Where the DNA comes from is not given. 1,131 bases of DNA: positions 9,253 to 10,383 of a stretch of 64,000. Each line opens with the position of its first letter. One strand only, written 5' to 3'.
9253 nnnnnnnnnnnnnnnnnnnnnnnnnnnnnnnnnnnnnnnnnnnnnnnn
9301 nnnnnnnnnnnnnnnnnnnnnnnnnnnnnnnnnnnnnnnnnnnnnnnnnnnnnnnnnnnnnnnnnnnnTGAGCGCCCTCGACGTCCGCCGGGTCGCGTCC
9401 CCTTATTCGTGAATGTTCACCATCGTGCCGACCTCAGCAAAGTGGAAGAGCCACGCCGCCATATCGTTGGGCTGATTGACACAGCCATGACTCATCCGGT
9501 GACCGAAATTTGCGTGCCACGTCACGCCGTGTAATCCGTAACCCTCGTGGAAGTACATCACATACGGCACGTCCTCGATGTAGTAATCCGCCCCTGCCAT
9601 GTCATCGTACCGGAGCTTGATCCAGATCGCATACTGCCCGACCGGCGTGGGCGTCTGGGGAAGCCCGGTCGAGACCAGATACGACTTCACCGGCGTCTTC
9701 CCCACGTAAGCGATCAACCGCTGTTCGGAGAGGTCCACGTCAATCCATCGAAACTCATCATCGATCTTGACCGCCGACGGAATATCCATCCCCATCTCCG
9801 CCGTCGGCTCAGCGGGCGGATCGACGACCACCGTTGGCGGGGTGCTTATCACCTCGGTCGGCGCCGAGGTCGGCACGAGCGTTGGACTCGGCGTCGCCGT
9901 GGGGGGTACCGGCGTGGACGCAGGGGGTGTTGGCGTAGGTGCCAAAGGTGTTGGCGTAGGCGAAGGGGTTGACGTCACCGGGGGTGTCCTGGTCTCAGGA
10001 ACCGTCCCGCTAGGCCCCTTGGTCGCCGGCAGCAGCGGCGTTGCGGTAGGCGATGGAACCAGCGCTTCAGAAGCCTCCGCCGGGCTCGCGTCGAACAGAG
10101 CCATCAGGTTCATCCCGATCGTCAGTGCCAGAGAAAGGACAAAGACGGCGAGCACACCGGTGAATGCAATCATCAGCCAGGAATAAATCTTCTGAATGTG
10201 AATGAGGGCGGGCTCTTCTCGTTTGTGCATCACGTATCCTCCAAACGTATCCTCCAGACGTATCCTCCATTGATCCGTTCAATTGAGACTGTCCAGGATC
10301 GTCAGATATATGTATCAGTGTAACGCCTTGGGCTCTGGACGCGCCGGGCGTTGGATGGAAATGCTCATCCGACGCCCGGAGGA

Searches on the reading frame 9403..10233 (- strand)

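Call 20: search_protein_families(library=pfam, proteins=[window:9403-10233:-], max_evalue=0.001)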
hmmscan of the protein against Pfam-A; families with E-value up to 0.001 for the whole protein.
window:9403-10233:- (276 aa): 1 family
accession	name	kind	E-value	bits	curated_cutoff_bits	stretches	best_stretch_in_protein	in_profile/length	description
PF03734.19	YkuD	-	1.6e-22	81.1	23.4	1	162-274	2-146/146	L,D-transpeptidase catalytic domain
